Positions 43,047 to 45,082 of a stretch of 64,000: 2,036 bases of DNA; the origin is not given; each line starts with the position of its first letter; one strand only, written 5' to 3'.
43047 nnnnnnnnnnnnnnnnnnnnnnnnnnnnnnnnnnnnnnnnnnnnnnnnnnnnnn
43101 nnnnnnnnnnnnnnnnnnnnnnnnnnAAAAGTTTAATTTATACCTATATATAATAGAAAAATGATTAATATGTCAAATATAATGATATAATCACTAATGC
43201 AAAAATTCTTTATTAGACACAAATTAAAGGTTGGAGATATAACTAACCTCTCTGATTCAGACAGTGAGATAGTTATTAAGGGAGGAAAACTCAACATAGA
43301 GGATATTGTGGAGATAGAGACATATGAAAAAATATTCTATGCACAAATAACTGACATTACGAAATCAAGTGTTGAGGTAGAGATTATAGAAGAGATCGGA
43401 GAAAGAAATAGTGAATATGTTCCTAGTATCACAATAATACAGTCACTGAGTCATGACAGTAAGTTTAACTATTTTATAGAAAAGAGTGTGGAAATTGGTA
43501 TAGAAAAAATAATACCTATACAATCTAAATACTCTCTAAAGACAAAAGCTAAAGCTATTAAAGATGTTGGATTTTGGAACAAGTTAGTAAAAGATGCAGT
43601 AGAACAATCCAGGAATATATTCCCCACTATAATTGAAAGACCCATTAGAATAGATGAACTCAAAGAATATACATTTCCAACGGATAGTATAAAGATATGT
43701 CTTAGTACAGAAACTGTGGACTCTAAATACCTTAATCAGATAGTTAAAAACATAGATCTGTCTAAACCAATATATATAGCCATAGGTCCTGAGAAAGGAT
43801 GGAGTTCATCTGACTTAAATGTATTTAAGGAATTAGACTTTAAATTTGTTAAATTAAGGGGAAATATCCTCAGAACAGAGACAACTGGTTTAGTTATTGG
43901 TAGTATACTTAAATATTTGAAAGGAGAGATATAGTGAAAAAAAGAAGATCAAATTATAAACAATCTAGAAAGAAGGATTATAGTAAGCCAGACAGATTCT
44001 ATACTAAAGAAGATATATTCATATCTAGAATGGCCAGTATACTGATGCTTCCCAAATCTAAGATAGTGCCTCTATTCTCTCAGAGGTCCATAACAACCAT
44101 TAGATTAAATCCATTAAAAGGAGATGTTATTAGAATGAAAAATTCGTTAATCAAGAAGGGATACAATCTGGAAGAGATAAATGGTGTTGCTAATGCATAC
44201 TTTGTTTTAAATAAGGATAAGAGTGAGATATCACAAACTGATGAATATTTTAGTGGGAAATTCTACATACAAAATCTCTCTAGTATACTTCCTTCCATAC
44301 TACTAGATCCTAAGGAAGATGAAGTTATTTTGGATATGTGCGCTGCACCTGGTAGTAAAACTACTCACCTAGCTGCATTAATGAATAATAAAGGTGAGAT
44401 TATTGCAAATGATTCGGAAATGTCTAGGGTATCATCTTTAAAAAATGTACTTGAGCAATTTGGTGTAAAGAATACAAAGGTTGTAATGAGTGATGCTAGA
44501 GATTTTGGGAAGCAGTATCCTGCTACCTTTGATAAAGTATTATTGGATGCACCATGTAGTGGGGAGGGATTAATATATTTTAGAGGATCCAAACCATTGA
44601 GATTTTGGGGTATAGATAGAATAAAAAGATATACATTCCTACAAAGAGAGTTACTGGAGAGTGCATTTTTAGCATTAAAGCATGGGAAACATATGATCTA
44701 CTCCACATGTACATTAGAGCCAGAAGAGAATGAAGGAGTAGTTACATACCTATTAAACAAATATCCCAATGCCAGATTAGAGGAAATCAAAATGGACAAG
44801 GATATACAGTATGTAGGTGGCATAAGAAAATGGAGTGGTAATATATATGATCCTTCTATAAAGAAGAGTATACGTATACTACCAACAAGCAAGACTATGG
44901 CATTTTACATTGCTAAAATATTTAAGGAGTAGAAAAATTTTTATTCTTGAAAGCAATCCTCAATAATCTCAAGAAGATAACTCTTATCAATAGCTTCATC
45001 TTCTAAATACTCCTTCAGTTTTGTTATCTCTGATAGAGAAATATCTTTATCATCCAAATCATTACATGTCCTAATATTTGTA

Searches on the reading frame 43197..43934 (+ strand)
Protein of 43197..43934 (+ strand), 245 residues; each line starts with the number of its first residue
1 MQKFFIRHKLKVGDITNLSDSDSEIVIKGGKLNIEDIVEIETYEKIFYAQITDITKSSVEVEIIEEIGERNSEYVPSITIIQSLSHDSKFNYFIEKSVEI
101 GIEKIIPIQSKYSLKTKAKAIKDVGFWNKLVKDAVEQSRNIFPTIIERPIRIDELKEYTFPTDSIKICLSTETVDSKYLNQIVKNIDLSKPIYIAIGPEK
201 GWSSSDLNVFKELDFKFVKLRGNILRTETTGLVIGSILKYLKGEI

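Call 7: search_protein_families(library=pfam, proteins=[window:43197-43934:+], max_evalue=0.01)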
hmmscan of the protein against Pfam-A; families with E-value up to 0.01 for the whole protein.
window:43197-43934:+ (245 aa): 1 family
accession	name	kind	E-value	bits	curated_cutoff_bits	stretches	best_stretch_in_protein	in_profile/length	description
PF04452.19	Methyltrans_RNA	-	2.3e-30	105.8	23.9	1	77-238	6-164/165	RNA methyltransferase domain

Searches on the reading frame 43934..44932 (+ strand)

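Call 7: search_protein_families(library=pfam, proteins=[window:43934-44932:+], max_evalue=0.01)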
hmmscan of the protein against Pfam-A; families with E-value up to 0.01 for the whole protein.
window:43934-44932:+ (332 aa): 4 families
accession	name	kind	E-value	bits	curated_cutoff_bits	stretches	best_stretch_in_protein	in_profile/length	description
PF01189.24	Methyltr_RsmB-F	-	1.3e-51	175.6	27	1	122-329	2-198/199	16S rRNA methyltransferase RsmB/F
PF13847.12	Methyltransf_31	-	1.1e-08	35.4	27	1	127-261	2-114/145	Methyltransferase domain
PF17125.10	Methyltr_RsmF_N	-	3e-06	28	34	1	29-114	5-85/86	N-terminal domain of 16S rRNA methyltransferase RsmF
PF13649.12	Methyltransf_25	-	0.0051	17.9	27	1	132-204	1-70/97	Methyltransferase domain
